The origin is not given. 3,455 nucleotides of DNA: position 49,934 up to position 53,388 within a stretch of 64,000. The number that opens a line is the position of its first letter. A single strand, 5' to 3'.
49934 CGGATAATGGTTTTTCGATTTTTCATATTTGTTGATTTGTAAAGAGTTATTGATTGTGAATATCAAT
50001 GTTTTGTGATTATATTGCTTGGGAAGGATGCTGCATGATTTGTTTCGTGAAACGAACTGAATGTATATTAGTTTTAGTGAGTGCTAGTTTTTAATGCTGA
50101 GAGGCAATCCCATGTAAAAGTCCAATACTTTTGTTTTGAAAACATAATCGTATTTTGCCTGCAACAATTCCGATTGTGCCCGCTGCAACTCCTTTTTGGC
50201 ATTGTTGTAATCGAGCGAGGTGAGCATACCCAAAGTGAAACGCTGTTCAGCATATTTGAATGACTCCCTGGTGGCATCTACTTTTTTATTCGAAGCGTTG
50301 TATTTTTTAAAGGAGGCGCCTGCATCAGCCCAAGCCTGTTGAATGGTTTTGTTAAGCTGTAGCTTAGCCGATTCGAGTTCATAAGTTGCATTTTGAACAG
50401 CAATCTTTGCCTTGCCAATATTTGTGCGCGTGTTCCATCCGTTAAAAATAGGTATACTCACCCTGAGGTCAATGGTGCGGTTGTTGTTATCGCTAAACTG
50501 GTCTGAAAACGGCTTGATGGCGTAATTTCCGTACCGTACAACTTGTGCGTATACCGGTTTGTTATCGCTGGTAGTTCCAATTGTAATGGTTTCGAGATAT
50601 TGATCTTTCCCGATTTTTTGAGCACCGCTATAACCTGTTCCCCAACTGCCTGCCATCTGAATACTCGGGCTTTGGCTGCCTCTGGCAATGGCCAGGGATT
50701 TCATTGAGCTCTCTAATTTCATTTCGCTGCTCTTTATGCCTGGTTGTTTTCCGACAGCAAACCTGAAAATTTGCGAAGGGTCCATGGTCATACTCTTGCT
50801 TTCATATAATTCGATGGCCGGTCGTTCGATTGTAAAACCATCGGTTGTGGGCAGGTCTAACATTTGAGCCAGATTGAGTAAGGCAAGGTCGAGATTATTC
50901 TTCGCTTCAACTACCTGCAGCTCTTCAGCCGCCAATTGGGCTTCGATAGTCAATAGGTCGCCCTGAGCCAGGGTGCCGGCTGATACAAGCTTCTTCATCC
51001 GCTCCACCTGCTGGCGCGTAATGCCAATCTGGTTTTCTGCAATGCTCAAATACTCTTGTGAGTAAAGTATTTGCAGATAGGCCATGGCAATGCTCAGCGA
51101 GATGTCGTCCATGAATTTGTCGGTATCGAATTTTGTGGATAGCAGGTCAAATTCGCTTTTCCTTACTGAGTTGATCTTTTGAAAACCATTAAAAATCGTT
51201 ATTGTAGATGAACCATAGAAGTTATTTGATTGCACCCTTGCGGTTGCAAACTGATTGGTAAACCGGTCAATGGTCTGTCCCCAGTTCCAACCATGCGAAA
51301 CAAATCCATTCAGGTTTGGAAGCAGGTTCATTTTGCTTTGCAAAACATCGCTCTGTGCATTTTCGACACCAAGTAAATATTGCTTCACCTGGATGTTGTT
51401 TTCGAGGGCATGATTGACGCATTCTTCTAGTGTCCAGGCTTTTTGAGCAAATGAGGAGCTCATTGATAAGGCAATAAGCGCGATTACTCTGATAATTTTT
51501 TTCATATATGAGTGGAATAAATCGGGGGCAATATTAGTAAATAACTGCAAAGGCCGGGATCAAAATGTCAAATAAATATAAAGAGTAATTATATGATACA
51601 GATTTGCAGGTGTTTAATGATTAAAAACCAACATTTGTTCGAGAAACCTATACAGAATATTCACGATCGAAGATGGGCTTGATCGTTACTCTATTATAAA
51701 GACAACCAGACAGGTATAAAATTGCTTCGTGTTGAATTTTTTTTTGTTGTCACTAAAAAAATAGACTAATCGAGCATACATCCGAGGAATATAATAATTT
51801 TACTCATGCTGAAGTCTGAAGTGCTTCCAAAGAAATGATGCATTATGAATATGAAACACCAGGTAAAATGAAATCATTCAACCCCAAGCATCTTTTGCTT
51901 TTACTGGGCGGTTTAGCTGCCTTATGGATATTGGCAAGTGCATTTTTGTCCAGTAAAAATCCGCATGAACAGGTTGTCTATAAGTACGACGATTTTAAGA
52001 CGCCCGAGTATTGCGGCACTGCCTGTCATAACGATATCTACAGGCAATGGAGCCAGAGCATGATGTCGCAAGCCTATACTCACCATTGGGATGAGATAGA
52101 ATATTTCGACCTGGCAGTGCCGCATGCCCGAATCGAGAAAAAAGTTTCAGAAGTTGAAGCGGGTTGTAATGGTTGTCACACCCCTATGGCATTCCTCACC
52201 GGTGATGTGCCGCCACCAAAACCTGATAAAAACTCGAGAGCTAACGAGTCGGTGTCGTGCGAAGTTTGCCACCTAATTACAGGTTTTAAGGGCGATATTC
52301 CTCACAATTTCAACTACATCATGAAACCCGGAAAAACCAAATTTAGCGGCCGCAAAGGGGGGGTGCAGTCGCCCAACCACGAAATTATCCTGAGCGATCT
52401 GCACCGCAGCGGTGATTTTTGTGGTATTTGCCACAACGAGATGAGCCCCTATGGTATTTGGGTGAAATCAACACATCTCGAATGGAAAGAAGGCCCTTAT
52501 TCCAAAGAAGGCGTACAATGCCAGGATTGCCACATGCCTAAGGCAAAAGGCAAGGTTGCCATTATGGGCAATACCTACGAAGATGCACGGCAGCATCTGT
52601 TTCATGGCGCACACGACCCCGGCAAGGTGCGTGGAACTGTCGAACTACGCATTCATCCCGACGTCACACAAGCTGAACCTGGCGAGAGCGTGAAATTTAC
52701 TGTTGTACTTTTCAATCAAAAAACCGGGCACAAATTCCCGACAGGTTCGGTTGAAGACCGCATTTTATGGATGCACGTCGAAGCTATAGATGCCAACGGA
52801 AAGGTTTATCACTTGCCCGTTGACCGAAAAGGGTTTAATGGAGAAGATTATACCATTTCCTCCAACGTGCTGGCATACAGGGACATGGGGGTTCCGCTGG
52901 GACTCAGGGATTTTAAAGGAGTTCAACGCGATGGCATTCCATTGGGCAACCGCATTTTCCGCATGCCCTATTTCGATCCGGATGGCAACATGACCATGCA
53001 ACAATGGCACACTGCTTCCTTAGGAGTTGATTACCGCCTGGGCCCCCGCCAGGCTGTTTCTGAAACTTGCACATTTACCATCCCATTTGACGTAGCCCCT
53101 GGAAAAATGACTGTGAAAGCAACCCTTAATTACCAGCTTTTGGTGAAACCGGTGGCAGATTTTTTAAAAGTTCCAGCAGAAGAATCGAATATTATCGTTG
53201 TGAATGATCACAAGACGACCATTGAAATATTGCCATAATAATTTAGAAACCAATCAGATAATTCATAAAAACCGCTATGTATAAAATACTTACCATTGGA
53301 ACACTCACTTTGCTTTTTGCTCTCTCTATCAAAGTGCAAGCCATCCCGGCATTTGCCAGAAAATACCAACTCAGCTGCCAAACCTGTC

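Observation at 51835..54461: Cyc2-like fused cytochrome-porin preceded by a membrane-anchored five-haem cytochrome in a fermentative Bacteroidota background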

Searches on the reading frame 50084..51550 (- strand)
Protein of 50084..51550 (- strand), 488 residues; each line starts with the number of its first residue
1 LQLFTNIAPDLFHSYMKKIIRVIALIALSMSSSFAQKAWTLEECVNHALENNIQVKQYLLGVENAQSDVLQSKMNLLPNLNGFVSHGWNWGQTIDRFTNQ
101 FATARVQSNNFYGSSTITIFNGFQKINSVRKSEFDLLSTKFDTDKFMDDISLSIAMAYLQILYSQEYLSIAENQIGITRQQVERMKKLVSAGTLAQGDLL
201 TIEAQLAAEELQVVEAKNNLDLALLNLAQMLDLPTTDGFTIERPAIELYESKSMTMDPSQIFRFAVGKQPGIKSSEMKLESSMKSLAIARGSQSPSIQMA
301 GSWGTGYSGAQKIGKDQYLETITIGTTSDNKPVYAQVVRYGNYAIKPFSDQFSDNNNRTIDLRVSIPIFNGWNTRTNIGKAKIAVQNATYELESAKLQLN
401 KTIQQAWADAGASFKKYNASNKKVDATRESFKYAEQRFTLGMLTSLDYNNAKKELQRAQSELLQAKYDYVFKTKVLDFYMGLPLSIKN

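Call 3: search_protein_families(library=pfam, proteins=[window:50084-51550:-], max_evalue=1)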
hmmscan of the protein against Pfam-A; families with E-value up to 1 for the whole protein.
window:50084-51550:- (488 aa): 1 family
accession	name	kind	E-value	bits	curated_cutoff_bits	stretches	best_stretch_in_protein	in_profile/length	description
PF02321.23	OEP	-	2.3e-50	171.4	22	2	41-231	1-186/187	Outer membrane efflux protein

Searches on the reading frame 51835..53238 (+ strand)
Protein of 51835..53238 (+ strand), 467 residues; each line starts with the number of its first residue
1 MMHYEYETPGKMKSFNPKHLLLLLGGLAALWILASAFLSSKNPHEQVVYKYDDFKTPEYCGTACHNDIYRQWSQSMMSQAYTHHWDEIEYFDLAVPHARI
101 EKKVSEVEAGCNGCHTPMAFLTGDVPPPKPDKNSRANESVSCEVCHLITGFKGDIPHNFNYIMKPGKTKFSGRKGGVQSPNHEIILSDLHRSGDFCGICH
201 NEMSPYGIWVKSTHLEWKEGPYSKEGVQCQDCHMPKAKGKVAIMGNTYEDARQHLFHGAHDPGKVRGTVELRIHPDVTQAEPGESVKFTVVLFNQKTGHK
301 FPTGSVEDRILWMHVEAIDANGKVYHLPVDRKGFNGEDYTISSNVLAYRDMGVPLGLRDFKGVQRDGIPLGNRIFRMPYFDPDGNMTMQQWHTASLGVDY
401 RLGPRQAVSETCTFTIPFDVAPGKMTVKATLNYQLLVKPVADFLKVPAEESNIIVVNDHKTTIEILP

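Call 3: search_protein_families(library=pfam, proteins=[window:51835-53238:+], max_evalue=1)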
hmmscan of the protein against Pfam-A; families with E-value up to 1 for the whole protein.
window:51835-53238:+ (467 aa): 10 families
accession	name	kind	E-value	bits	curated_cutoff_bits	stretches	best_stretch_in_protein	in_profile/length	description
PF13435.11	Cytochrome_C554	-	2.2e-07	32.2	20.8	1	63-146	4-83/84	Cytochrome c554 and c-prime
PF03264.19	Cytochrom_NNT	-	3.3e-06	27.4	24.1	1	193-240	36-79/174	NapC/NirT cytochrome c family, N-terminal region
PF14522.11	Cytochrome_C7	-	8.3e-06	26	24.8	0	136-233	10-66/67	Cytochrome c7 and related cytochrome c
PF22113.1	Mtrc-MtrF_II-IV_dom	-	0.00023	21.2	30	1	194-264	7-64/176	Outer membrane cytochrome MtrC/MtrF-like, domains II/IV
PF14537.11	Cytochrom_c3_2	-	0.0013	19.6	25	1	194-236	27-67/79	Cytochrome c3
PF14260.11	zf-C4pol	-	0.084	13.6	28.9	0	89-131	23-49/70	C4-type zinc-finger of DNA polymerase delta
PF00130.28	C1_1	-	0.21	11.9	26.5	1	191-234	9-36/53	Phorbol esters/diacylglycerol binding domain (C1 domain)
PF13438.11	DUF4113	-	0.26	11.8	24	1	73-88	33-48/51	Domain of unknown function (DUF4113)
PF02335.20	Cytochrom_C552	-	0.3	10.4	24.1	0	217-238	235-256/438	Cytochrome c552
PF07627.16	PSCyt3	-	1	10.2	27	0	189-208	64-83/98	Protein of unknown function (DUF1588)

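Call 4: search_protein_families(library=ncbifam, proteins=[window:51835-53238:+], max_evalue=1)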
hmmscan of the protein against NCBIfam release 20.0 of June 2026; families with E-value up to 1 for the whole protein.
window:51835-53238:+ (467 aa): 9 families
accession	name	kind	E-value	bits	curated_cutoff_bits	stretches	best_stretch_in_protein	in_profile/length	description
NF040886.1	cyt_C_like_Sec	equivalog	8e-08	31.3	250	2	140-324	155-334/423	multiheme c-type cytochrome (seleno)protein ExtKL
TIGR03153.1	cytochr_NrfH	equivalog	2.4e-05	24.4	134.2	1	187-254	22-78/138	cytochrome c nitrite reductase small subunit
TIGR03507.1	decahem_SO1788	subfamily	5.4e-05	21.8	209.3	2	88-146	470-517/672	OmcA/MtrC family decaheme c-type cytochrome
NF008339.0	PRK11125.1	equivalog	0.0024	16.6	595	1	217-240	277-300/487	ammonia-forming cytochrome c nitrite reductase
TIGR03152.1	cyto_c552_HCOOH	exception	0.0029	16.5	692.5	1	216-240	234-258/441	ammonia-forming nitrite reductase cytochrome c552 subunit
TIGR03508.1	decahem_SO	subfamily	0.035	13.6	192.2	1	194-241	3-49/258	DmsE family decaheme c-type cytochrome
NF011606.0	PRK15032.1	equivalog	0.29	10.2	455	1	191-241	43-90/390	pentaheme c-type cytochrome TorC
TIGR02161.1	napC_nirT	subfamily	0.31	10.9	310.6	0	192-237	44-86/185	periplasmic nitrate (or nitrite) reductase c-type cytochrome, NapC/NirT family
TIGR04257.1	nanowire_3heme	domain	0.37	11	40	0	191-204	49-62/75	c(7)-type cytochrome triheme domain-containing protein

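Call 7: search_solved_structures(query=window:51835-53238:+, max_evalue=1)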
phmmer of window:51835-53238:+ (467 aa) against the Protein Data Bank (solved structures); distinct sequences matched with E-value up to 1: 8.
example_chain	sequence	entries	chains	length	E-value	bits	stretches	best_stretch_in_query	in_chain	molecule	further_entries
5ze8_A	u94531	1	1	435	3.1e-07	33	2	57-153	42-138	cytochrome c552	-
8rv0_Y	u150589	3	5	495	0.038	16.2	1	186-242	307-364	Octaheme cytochrome c nitrite reductase | Octaheme nitrite c cytochrome c reductase | Octaheme nitrite reductase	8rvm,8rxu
1qdb_A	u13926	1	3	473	0.23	13.6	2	216-238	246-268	CYTOCHROME C NITRITE REDUCTASE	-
3ubr_A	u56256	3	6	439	0.26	13.5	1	215-238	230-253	Cytochrome c-552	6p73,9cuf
1ukc_A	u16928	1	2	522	0.27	13.4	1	345-419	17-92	EstA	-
2rf7_A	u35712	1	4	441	0.54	12.4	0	215-240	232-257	Cytochrome c-552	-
1gu6_A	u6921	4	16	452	0.57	12.3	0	215-240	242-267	CYTOCHROME C552 | Cytochrome c-552 | Cytochrome c nitrite reductase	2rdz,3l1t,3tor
4wjy_A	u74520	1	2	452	0.69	12.1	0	215-240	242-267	Cytochrome c-552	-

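Call 41: find_homologous_proteins(query=window:51868-53238:+)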
Query window:51868-53238:+ (456 aa): 2479 proteins with E <= 0.001 among 6218 candidates; the best 120 are listed.
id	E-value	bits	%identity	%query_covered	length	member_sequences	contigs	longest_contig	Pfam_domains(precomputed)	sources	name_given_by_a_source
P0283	1.2e-263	893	80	99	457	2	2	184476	PF13435.12,PF03264.20,PF14522.12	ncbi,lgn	-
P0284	1.0e-253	861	77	98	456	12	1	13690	PF13435.12,PF03264.20,PF14522.12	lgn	-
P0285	3.8e-251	852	77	95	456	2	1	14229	PF13435.12,PF14522.12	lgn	-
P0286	1.9e-246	837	73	100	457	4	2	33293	PF13435.12,PF14522.12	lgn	-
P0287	1.8e-245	834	74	98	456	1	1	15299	PF13435.12,PF14522.12,PF22113.2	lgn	-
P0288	1.3e-231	788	71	97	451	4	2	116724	PF03264.20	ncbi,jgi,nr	ncbi:hypothetical protein D9V86_05850 [Bacteroidetes/Chlorobi group bacterium ChocPot_Mid]|jgi:plast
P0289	2.1e-231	787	71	97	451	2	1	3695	PF03264.20,PF22113.2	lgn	-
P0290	5.9e-230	782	73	92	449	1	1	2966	PF13435.12,PF03264.20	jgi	jgi:nitrate/TMAO reductase-like tetraheme cytochrome c subunit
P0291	9.7e-230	782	71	96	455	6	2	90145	PF13435.12,PF03264.20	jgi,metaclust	metaclust:\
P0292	1.2e-229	781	70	98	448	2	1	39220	PF13435.12,PF03264.20,PF14522.12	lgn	-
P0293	7.5e-229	779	70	96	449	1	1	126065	PF13435.12,PF03264.20,PF14522.12,PF22113.2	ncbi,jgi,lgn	-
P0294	1.2e-228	778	74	92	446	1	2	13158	PF14537.12,PF13435.12,PF03264.20,PF14522.12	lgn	-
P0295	2.4e-228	777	74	92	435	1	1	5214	PF13435.12,PF14522.12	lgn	-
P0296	2.8e-228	777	75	92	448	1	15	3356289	PF14537.12,PF13435.12,PF14522.12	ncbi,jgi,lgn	-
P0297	3.9e-228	776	73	91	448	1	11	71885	PF13435.12,PF03264.20,PF14522.12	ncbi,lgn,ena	-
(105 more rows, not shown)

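Call 44: search_solved_structures(query=A2, max_evalue=0.01, show_alignments=1)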
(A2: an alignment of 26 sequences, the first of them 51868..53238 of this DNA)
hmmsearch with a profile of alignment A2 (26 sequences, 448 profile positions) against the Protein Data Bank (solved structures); distinct sequences matched with E-value up to 0.01: 1.
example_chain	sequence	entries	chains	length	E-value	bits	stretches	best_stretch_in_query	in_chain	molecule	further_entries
5ze8_A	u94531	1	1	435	1.3e-07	34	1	39-134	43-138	cytochrome c552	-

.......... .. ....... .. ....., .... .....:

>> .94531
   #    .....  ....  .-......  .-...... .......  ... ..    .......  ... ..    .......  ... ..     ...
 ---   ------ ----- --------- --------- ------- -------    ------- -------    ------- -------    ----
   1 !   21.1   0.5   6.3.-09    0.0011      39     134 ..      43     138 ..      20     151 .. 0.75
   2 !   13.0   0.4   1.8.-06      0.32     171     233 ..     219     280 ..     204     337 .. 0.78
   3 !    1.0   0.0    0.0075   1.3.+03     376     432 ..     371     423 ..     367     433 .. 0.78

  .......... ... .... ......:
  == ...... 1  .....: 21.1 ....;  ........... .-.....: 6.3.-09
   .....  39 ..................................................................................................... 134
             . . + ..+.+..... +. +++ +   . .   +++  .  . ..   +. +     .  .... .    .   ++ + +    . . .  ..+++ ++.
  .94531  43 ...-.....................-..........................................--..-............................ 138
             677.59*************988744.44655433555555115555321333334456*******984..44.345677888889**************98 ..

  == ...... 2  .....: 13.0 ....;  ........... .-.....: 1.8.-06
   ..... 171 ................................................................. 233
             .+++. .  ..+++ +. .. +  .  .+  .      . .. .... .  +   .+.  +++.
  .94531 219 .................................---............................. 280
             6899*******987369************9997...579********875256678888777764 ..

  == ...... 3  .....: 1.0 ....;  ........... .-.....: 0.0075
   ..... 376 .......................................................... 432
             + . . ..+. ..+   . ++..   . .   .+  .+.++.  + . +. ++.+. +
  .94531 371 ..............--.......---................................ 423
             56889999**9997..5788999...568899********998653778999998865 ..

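Call 52: predict_structure(alignment_id=A2)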
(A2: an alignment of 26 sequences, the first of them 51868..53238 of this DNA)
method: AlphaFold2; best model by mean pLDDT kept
length: 456 residues; sequences in the alignment: 26
mean_pLDDT: 53.8   pTM: 0.48
mean pLDDT of the five models: 53.8, 48.4, 48.1, 48.0, 44.0
residues with pLDDT >= 90: 54; 70-90: 65; 50-70: 87; < 50: 250
segments of 3 or more residues with pLDDT < 50: 30-72, 95-113, 117-172, 174-250, 292-296, 322-336, 355-385
pLDDT, mean of each block of 10 residues (from residue 1): 65 85 74 37 29 34 32 52 63 48 41 48 35 31 27 37 42 43 28 29 27 31 38 40 37 67 95 94 63 51 88 83 37 47 68 45 33 38 49 72 93 94 70 70 87 95
secondary structure, 60 per line:
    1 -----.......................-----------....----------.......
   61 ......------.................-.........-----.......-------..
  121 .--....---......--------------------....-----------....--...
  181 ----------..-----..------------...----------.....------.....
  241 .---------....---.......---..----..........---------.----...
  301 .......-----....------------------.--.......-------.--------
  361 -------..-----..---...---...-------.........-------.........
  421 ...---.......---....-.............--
elements in order: H6-28 H40-43 H54-66 H73-89 H91-99 H105-111 H124-127 H131-136 E157-160 E172-175 E225-229 E236-241 H251-254 E258-264 E274-283 E298-307 E313-316 H338-344 E380-382 E386-388 E396-404 E412-423 H427-433 H437-440 E442-454

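Call 56: fold_search(model_id=the predicted structure, library=pdb)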
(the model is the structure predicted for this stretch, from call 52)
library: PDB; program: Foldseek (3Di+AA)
matches with E <= 10: 1720; with E <= 0.001: 58
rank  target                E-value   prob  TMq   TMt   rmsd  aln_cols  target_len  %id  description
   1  5cl2_B                9.9e-06  1.00  0.19  0.34  14.9       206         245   12  Crystal structure of Spo0M, sporulation control protein, from Bacillus subtilis. (released 2015-12-16)
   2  9qk2_G                2.9e-05  1.00  0.17  0.08  24.8       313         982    9  Structure of the Complement classical and lectin pathway C3 convertase in complex with substrate C3 (released 2025-12-24)
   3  5fqe_B                4.1e-05  1.00  0.20  0.16   9.3       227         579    9  The details of glycolipid glycan hydrolysis by the structural analysis of a family 123 glycoside hydrolase from Clostr (released 2016-03-30)
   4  5fqg_A                4.6e-05  1.00  0.20  0.16   8.7       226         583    9  The details of glycolipid glycan hydrolysis by the structural analysis of a family 123 glycoside hydrolase from Clostr (released 2016-03-30)
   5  7fe0_A                4.9e-05  1.00  0.20  0.44  14.6       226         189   11  AvmM Catalyzes Macrocyclization in Alchivemycin A Biosynthesis (released 2021-09-01)
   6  5cl2_A                5.1e-05  1.00  0.19  0.33  14.5       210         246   11  Crystal structure of Spo0M, sporulation control protein, from Bacillus subtilis. (released 2015-12-16)
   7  2a74_B                5.8e-05  1.00  0.18  0.39  19.1       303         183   10  Human Complement Component C3c (released 2005-09-27)
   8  2qki_E                7.3e-05  1.00  0.17  0.40  18.8       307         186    8  Human C3c in complex with the inhibitor compstatin (released 2007-08-14)
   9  5fr0                  7.8e-05  1.00  0.20  0.16   9.3       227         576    9  The details of glycolipid glycan hydrolysis by the structural analysis of a family 123 glycoside hydrolase from Clostrid (released 2016-03-30)
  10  8uh2_H                8.2e-05  1.00  0.17  0.09  19.0       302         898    8  Complex of C3b with the inhibitor albicin (released 2024-05-08)
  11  5fqf_A                9.3e-05  1.00  0.19  0.15   9.5       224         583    8  The details of glycolipid glycan hydrolysis by the structural analysis of a family 123 glycoside hydrolase from Clostr (released 2016-03-30)
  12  9u61_D                9.3e-05  1.00  0.17  0.08  20.8       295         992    9  CP/MBL pathways C3 convertase C4b2a and C3 complex (released 2026-01-14)
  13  5fqh_A                1.1e-04  1.00  0.20  0.16   9.3       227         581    9  The details of glycolipid glycan hydrolysis by the structural analysis of a family 123 glycoside hydrolase from Clostr (released 2016-03-30)
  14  8uh2_B                1.1e-04  1.00  0.17  0.10  18.5       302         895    9  Complex of C3b with the inhibitor albicin (released 2024-05-08)
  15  2wii_B                1.3e-04  1.00  0.17  0.09  17.7       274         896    9  Complement C3b in complex with factor H domains 1-4 (released 2009-06-09)
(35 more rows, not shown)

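Call 81: search_solved_structures(query=A2, max_evalue=10, show_alignments=0)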
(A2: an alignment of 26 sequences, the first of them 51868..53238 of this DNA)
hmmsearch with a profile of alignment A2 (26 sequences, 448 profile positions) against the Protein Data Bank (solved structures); distinct sequences matched with E-value up to 10: 10.
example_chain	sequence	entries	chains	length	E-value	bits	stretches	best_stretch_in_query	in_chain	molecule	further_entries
5ze8_A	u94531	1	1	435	1.3e-07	34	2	39-134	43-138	cytochrome c552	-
8e5g_A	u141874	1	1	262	0.073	15.1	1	84-202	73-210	c-type cytochrome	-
2rf7_A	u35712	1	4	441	0.12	14.4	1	197-229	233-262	Cytochrome c-552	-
1qdb_A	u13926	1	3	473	0.13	14.3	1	198-221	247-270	CYTOCHROME C NITRITE REDUCTASE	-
1gu6_A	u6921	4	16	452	0.14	14.1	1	197-229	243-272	CYTOCHROME C552 | Cytochrome c-552 | Cytochrome c nitrite reductase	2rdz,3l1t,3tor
4wjy_A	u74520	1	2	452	0.2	13.7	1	197-229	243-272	Cytochrome c-552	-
9vgn_A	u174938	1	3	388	0.2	13.7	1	381-433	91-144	Cytochrome P450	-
9vgm_A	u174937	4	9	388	0.25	13.3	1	382-433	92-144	Cytochrome P450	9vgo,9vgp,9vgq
3ubr_A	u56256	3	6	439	0.53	12.2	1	197-220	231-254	Cytochrome c-552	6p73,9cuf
3oue_A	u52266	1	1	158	5.9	8.8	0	172-189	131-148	Cytochrome c family protein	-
